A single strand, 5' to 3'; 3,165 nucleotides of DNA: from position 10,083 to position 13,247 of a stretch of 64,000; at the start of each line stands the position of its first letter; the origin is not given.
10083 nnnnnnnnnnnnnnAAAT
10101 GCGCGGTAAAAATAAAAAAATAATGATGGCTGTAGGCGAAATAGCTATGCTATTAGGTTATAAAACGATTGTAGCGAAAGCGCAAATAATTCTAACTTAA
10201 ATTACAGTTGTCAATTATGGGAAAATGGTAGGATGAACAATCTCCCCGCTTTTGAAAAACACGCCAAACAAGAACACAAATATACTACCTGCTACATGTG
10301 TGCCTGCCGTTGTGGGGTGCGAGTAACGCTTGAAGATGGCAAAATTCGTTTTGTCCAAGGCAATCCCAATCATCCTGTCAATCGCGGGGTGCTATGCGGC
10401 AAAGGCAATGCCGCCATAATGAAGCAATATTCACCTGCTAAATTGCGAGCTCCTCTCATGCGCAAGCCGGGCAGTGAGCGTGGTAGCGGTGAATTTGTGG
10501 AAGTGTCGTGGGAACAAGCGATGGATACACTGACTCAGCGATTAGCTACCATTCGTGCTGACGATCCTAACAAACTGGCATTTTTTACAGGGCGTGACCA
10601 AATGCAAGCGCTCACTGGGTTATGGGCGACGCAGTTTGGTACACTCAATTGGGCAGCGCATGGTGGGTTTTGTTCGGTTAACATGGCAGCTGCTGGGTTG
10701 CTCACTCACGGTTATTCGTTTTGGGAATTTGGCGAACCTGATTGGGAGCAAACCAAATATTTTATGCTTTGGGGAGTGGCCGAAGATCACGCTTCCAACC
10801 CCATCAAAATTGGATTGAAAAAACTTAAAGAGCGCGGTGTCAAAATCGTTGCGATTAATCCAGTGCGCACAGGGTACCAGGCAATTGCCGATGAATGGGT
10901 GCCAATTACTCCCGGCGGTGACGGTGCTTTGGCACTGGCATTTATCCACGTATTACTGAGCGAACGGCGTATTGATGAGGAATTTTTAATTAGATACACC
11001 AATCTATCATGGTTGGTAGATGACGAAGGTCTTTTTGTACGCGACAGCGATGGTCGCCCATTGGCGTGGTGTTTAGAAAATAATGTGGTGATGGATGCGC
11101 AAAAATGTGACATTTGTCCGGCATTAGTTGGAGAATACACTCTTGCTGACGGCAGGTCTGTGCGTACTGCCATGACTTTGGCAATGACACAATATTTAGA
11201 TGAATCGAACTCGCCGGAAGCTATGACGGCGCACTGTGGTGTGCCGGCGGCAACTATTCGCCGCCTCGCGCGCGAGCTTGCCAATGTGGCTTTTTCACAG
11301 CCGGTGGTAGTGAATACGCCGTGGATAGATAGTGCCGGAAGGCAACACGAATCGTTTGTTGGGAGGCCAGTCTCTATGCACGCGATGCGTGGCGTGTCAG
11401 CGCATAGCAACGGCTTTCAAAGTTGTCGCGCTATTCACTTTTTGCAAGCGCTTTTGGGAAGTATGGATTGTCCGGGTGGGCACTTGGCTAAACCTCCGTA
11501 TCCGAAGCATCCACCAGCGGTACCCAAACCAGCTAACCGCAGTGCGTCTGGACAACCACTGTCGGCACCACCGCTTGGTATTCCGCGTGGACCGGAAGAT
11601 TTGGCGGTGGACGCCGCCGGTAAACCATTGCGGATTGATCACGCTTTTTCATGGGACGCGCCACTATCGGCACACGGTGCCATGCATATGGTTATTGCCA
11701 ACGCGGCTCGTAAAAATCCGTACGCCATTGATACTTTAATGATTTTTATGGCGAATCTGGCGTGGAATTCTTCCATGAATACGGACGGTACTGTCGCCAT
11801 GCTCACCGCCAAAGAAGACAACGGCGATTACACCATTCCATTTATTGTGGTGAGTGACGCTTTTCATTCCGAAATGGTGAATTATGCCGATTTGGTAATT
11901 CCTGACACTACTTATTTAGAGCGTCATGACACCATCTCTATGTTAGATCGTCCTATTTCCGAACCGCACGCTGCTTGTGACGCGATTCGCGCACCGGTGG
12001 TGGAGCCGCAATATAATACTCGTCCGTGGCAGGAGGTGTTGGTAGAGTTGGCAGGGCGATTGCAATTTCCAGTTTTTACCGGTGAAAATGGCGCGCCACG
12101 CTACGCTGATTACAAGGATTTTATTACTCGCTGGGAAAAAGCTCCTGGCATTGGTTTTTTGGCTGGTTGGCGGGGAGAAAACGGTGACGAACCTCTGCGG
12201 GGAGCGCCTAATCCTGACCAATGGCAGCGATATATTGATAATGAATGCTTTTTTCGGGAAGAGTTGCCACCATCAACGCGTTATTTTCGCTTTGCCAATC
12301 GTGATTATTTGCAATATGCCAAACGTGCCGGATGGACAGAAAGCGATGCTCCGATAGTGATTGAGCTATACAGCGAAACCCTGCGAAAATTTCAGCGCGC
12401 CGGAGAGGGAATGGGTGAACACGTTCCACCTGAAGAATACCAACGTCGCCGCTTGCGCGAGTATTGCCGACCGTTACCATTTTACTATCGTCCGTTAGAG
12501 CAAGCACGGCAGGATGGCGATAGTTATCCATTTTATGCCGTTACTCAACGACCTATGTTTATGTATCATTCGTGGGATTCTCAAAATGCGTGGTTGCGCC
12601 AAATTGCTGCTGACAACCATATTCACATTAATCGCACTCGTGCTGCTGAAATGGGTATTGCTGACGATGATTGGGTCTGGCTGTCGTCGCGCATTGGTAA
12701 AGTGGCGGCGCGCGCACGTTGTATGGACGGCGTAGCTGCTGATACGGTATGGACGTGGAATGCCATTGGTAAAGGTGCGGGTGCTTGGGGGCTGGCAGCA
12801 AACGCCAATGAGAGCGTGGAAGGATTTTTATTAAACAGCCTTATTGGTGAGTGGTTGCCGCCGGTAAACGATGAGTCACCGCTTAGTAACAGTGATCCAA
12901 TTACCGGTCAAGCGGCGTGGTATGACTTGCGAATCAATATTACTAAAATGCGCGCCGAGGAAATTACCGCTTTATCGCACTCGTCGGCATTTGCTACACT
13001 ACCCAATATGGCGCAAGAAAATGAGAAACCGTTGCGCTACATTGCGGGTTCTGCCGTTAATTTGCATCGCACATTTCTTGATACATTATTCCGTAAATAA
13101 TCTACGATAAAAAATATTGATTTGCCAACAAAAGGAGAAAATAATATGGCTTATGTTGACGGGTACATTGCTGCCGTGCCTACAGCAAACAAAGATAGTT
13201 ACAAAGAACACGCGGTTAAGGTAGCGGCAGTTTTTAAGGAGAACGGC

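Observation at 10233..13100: Orphan cytoplasmic Psr/Phs/SoeA-like molybdoenzyme with no Tat leader and no partner subunits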

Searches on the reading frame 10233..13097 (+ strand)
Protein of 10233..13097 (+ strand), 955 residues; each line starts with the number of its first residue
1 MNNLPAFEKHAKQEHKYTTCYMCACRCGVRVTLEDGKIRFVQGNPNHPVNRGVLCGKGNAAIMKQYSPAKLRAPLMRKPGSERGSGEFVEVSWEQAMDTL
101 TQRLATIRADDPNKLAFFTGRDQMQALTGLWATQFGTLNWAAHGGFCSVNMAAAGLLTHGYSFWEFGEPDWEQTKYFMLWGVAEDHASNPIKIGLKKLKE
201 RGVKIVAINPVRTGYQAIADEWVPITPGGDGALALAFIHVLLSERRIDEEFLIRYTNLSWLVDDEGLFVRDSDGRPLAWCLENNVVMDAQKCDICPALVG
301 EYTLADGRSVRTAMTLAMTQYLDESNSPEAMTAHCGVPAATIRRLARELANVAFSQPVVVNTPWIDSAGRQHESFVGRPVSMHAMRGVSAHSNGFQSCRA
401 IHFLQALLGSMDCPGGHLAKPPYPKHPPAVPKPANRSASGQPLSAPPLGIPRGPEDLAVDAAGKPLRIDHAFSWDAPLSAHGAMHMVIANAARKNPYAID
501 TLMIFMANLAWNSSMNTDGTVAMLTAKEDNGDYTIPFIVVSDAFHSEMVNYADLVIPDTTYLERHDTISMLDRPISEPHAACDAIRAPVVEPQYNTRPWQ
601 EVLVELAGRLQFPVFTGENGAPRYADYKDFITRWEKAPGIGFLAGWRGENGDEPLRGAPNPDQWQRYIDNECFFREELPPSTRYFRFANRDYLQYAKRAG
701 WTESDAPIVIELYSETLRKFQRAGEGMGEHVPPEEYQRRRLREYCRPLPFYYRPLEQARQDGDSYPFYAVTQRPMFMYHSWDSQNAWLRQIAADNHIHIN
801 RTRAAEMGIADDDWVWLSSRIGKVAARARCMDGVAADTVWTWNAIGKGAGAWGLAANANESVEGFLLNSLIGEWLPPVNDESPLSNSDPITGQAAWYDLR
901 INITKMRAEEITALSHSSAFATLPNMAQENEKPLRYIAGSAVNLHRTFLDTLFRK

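Call 3: search_protein_families(library=pfam, proteins=[window:10233-13097:+], max_evalue=0.01)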
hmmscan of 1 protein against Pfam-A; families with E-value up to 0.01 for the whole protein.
window:10233-13097:+ (955 aa): 3 families
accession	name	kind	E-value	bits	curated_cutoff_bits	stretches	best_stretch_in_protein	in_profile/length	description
PF00384.28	Molybdopterin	-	1.4e-29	103.7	24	1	71-608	2-352/353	Molybdopterin oxidoreductase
PF04879.21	Molybdop_Fe4S4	-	1e-15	57.8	22.7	1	17-66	5-54/55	Molybdopterin oxidoreductase Fe4S4 domain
PF01568.27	Molydop_binding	-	1.1e-11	45.2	26.8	1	767-859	1-90/110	Molydopterin dinucleotide binding domain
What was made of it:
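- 10233..13100 (+): soeA: catalytic Mo-bisPGD subunit of sulfite:quinone oxidoreductase SoeABC (955 aa), encoded alone. Pfam three-domain architecture (call 3).
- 10290..10397 (+): Codons for the FS0 [4Fe-4S] cysteine motif, Cys20, Cys23, Cys27 ... Cys55. Molybdop_Fe4S4 domain (call 3).
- On SoeA (SoeABC sulfite:quinone oxidoreductase): Pfam Molybdop_Fe4S4, Molybdopterin and Molydop_binding (call 3).
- Checked: 17-66), Molybdopterin (71-608) and Molydop_binding (767-859) (call 3).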

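Call 4: search_protein_families(library=ncbifam, proteins=[window:10233-13097:+], max_evalue=0.01)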
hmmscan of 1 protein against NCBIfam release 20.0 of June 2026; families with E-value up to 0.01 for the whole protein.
window:10233-13097:+ (955 aa): 25 families
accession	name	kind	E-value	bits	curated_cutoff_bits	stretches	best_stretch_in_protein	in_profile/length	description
NF012032.0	PRK15488.1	equivalog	1.3e-60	205.3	694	3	11-256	39-281/759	thiosulfate reductase PhsA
TIGR01591.1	Fdh-alpha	equivalog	1.8e-45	155.2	666.25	3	18-253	1-235/672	formate dehydrogenase subunit alpha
TIGR02166.1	dmsA_ynfE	subfamily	2.2e-40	138.5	777.7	3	8-352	37-357/794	DMSO/selenate family reductase complex A subunit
NF041783.2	mnquin_red_QrcB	equivalog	1.2e-34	119.5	440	2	10-244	47-280/695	menaquinone reductase molybdopterin-binding-like subunit QrcB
TIGR03479.1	DMSO_red_II_alp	subfamily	1.3e-34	119.4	984.75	2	44-352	94-424/913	molybdopterin-dependent oxidoreductase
TIGR01553.1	formate-DH-alph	equivalog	4.7e-31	107.4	814.2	3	14-108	43-140/1009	formate dehydrogenase-N subunit alpha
TIGR00509.1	bisC_fam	subfamily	6.5e-30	104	1017.55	4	192-257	194-260/772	molybdopterin guanine dinucleotide-containing S/N-oxide reductase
NF041323.1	Nitr_red_NasA_Halo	equivalog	1.4e-29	103.2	1000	2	23-256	3-236/673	assimilatory nitrate reductase NasA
NF047855.1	AssmNtatRedNasC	equivalog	2.1e-29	102.4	1100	3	10-256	15-263/708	assimilatory nitrate reductase catalytic subunit NasC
NF010055.0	PRK13532.1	equivalog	2.9e-28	98.6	904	1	10-279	37-314/830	nitrate reductase catalytic subunit NapA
TIGR01706.1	NAPA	equivalog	4.7e-28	98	930.55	1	12-305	39-341/830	periplasmic nitrate reductase subunit alpha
NF041714.1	arsenate_red_ArrA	equivalog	1.1e-27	96.6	1600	1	3-244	37-284/848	arsenate respiratory reductase molybdopterin-containing subunit ArrA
NF011567.1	PRK14991.1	equivalog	3.5e-26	91.3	1750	1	129-254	239-372/1022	tetrathionate reductase subunit TtrA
NF041513.1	formate_DH_Act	exception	1.8e-24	85.7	1400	2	18-110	45-133/1067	formate dehydrogenase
NF041884.1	selenate_YnfF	exception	2.7e-21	75.2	1650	1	16-256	46-299/798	selenate/tellurate reductase subunit YnfF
NF011566.1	PRK14990.1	exception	1.6e-19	69.5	1600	1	18-256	61-319/814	dimethylsulfoxide reductase subunit A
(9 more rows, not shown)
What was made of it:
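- On PsrA/PhsA polysulfide/thiosulfate reductase: PhsA NF012032 scores 205 bits against a cutoff of 694 (call 4).
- On Formate dehydrogenase / nitrate reductase / DMSO reductase / ArrA / TtrA catalytic subunits: Fdh-alpha 155 (cutoff 666), DmsA/YnfE 139 (778), NapA 98-99 (904-931), ArrA 97 (1600), TtrA 91 (1750) (call 4).
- Tried and rejected: Curated-HMM scores (call 4) served as a substitute.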

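Call 6: search_solved_structures(query=window:10233-13097:+, max_evalue=0.001, show_alignments=1)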
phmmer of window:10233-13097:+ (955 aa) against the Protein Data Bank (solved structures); distinct sequences matched with E-value up to 0.001: 51.
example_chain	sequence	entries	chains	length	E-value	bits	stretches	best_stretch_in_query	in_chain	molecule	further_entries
2vpw_A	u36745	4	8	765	9.6e-40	139.4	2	15-256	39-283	THIOSULFATE REDUCTASE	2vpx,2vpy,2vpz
7bkb_D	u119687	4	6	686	3.2e-28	101.3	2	15-253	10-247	Formate dehydrogenase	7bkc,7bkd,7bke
4ydd_A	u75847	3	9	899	1.7e-27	98.9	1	35-273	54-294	DMSO reductase family type II enzyme, molybdopterin subunit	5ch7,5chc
5e7o_A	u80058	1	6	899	1.7e-27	98.9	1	35-273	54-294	DMSO reductase family type II enzyme, molybdopterin subunit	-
6cz7_A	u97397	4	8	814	8.8e-27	96.5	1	14-245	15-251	ArrA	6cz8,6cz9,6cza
7qv7_S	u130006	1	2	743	2.3e-24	88.5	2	9-252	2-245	Hydrogen dependent carbon dioxide reductase subunit FdhF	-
2jim_A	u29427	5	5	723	1.1e-23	86.3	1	19-266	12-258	PERIPLASMIC NITRATE REDUCTASE | PROTEIN (PERIPLASMIC NITRATE REDUCTASE)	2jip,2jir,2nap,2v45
2jio_A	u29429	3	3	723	5.4e-23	84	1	19-266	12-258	PERIPLASMIC NITRATE REDUCTASE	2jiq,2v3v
1ogy_A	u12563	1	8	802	9.6e-23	83.2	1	18-310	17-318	PERIPLASMIC NITRATE REDUCTASE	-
2e7z_A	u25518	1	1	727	1.6e-22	82.4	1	16-254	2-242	Acetylene hydratase Ahy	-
2nya_A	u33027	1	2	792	1.4e-21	79.3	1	19-305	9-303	Periplasmic nitrate reductase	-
9t1s_L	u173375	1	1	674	1.9e-21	78.9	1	17-255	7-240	formate dehydrogenase (coenzyme F420)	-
3ml1_A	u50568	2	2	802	3.4e-20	74.7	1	17-271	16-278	Periplasmic nitrate reductase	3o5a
1kqf_A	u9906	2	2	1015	1.9e-17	65.6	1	17-268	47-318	FORMATE DEHYDROGENASE, NITRATE-INDUCIBLE, MAJOR SUBUNIT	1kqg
9vap_A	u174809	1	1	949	2.1e-17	65.5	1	10-251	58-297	Formate dehydrogenase molybdopterin-binding subunit FdhA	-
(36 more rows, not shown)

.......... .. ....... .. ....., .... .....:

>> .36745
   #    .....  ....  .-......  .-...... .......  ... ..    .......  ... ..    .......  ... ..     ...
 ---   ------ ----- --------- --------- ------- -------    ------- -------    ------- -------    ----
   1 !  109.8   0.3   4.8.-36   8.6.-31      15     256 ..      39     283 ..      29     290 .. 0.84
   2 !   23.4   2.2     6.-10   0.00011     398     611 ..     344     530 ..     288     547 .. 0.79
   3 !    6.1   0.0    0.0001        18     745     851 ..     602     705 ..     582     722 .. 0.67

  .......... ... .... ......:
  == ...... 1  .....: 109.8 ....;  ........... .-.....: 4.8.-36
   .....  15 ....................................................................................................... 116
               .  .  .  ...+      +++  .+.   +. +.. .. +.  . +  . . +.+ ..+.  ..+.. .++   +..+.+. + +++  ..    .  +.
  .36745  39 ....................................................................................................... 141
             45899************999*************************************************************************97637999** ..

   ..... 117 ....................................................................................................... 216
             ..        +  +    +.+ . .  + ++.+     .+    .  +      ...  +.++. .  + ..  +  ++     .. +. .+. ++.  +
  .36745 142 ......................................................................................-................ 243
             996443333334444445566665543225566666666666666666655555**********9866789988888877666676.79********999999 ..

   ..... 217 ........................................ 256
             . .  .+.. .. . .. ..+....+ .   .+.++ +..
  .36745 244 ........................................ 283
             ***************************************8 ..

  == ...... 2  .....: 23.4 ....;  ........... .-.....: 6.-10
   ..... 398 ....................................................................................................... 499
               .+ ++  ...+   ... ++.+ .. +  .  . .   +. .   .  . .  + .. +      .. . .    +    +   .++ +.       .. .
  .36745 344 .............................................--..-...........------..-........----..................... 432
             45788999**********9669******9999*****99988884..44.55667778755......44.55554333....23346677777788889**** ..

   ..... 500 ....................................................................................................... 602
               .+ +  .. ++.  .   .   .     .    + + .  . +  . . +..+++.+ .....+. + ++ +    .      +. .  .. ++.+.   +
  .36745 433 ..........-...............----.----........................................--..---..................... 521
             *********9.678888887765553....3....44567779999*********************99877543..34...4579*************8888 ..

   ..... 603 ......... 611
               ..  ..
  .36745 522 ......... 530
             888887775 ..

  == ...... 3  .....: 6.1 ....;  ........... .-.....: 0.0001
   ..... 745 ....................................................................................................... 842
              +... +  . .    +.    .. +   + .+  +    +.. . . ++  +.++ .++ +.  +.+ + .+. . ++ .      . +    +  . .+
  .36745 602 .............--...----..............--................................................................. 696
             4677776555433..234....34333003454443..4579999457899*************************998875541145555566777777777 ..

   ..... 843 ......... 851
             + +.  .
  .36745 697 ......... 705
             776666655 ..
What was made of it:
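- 10671..10673 (+): Codon for Cys147, the predicted molybdenum ligand. Aligns with Cys173 of T. thermophilus PsrA (2vpw) in the HMMER alignment (call 6).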

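Call 7: find_homologous_proteins(query=window:10233-13097:+, max_evalue=1e-10)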
Query window:10233-13097:+ (955 aa): 8000 proteins with E <= 1e-10 among 8000 candidates; the best 120 are listed.
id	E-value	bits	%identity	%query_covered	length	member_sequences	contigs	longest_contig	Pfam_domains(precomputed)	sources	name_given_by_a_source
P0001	0.0e+0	1900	83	100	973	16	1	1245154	PF00384.28,PF01568.28,PF04879.22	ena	-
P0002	0.0e+0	1708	76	100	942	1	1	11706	PF00384.28,PF01568.28,PF04879.22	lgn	-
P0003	0.0e+0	1685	74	100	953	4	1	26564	PF00384.28,PF01568.28,PF04879.22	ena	-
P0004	0.0e+0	1675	74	99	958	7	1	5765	PF00384.28,PF01568.28,PF04879.22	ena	-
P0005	0.0e+0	1665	73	100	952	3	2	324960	PF00384.28,PF01568.28,PF04879.22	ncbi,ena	ncbi:MAG: molybdopterin-dependent oxidoreductase [Gammaproteobacteria bacterium WSBS_2016_MAG_OTU1]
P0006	0.0e+0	1645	71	100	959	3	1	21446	PF00384.28,PF01568.28,PF04879.22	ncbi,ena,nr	ncbi:MAG: molybdopterin-dependent oxidoreductase [Proteobacteria bacterium]|nr:molybdopterin-depende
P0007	0.0e+0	1643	72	100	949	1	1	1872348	PF00384.28,PF01568.28,PF04879.22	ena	-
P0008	0.0e+0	1635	72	100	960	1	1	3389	PF00384.28,PF01568.28,PF04879.22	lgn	-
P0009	0.0e+0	1621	72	100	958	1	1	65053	PF00384.28,PF01568.28,PF04879.22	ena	-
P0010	0.0e+0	1605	70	100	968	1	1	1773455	PF00384.28,PF01568.28,PF04879.22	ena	-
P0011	0.0e+0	1602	72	100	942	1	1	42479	PF00384.28,PF01568.28,PF04879.22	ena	-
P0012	0.0e+0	1563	71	95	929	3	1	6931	PF00384.28,PF01568.28,PF04879.22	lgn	-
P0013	0.0e+0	1558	72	95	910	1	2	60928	PF00384.28,PF01568.28,PF04879.22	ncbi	ncbi:MAG: molybdopterin-dependent oxidoreductase [Gammaproteobacteria bacterium]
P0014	0.0e+0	1553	69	100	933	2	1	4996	PF00384.28,PF01568.28,PF04879.22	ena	-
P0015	0.0e+0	1538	68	99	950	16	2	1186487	PF00384.28,PF01568.28,PF04879.22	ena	-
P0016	0.0e+0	1522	67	100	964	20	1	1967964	PF00384.28,PF01568.28,PF04879.22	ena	-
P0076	0.0e+0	1411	62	100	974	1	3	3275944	PF00384.28,PF01568.28,PF04879.22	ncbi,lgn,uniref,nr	ncbi:molybdopterin oxidoreductase family protein [Alkalilimnicola ehrlichii MLHE-1]|uniref:Molybdopt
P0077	0.0e+0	1410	62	99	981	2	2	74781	PF00384.28,PF01568.28,PF04879.22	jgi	jgi:sulfite dehydrogenase (quinone) subunit SoeA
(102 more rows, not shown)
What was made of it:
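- On SoeA (SoeABC sulfite:quinone oxidoreductase): JGI's SoeA name on P0077 (call 7).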

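Call 8: find_encoding_contigs(protein=P0001, flank=8000, max_places=2)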
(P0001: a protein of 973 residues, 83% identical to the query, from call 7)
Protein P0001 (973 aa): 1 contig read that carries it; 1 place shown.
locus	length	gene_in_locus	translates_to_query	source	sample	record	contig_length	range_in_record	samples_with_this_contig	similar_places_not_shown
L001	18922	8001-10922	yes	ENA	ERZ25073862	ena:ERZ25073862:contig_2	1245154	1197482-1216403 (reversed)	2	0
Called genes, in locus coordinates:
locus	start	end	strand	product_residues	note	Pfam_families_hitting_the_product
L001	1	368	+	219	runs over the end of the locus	PF03379:CcmB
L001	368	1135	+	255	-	PF01578:Cytochrom_C_asm, PF27518:CcmC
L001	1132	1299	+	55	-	PF04995:CcmD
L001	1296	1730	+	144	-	PF03100:CcmE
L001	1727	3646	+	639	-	PF01578:Cytochrom_C_asm, PF16327:CcmF_C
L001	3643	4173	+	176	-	PF00578:AhpC-TSA, PF08534:Redoxin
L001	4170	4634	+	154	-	PF03918:CcmH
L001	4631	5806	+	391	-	PF23914:TPR_CcmH_CycH, PF07719:TPR_2 (faint), PF23892:Ig_CycH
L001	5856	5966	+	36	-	-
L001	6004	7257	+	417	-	PF01344:Kelch_1 (faint), PF24681:Kelch_KLHDC2_KLHL20_DRC7, PF24981:Beta-prop_ATRN-LZTR1, PF07646:Kelch_2 (faint), PF13415:Beta-prop_FBX42, PF24681:Kelch_KLHDC2_KLHL20_DRC7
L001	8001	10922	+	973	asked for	PF04879:Molybdop_Fe4S4, PF00384:Molybdopterin, PF01568:Molydop_binding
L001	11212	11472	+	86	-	-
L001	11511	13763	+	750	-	PF22085:NorB_cytochrome_c-like, PF00115:COX1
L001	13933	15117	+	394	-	PF13433:Peripla_BP_5, PF13458:Peripla_BP_6, PF01094:ANF_receptor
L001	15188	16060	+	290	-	PF02653:BPD_transp_2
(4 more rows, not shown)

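Call 9: find_encoding_contigs(protein=P0076, flank=6000, max_places=2)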
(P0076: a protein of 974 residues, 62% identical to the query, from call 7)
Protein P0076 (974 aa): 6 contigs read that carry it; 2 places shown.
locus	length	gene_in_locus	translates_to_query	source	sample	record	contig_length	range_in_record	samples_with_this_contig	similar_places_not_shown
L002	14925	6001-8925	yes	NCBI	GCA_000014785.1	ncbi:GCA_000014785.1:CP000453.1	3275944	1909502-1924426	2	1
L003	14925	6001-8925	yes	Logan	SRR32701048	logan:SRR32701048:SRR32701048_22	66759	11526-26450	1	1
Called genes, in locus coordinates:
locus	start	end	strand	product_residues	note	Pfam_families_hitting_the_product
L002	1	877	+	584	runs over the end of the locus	PF00916:Sulfate_transp, PF01740:STAS, PF13466:STAS_2 (weak)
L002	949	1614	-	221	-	PF00072:Response_reg, PF00196:GerE, PF04545:Sigma70_r4 (faint), PF08281:Sigma70_r4_2 (weak)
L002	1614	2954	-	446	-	PF01590:GAF (weak), PF13185:GAF_2, PF07730:HisKA_3, PF13581:HATPase_c_2 (weak), PF02518:HATPase_c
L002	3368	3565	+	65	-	-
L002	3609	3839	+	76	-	PF01206:TusA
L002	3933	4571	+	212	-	PF00034:Cytochrom_C (faint), PF13442:Cytochrome_CBB3 (faint)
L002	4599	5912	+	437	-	PF01266:DAO (faint), PF07992:Pyr_redox_2, PF21706:FCSD_central, PF09242:FCSD-flav_bind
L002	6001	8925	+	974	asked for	PF04879:Molybdop_Fe4S4, PF00384:Molybdopterin, PF01568:Molydop_binding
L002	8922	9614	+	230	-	PF12797:Fer4_2 (weak), PF13187:Fer4_9 (weak), PF13237:Fer4_10, PF13247:Fer4_11, PF12838:Fer4_7 (weak), PF00037:Fer4, PF12797:Fer4_2 (weak), PF12837:Fer4_6 (weak)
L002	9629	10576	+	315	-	PF04976:DmsC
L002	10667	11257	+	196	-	PF03264:Cytochrom_NNT, PF09699:Paired_CXXCH_1 (faint), PF14522:Cytochrome_C7 (faint), PF14537:Cytochrom_c3_2 (faint), PF22113:Mtrc-MtrF_II-IV_dom (weak)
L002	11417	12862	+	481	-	PF13241:NAD_binding_7, PF14824:Sirohm_synth_M, PF10414:CysG_dimeriser, PF00590:TP_methylase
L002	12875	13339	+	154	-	PF00581:Rhodanese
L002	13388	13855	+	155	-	PF13501:SoxY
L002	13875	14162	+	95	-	PF08770:SoxZ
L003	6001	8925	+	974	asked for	PF04879:Molybdop_Fe4S4, PF00384:Molybdopterin, PF01568:Molydop_binding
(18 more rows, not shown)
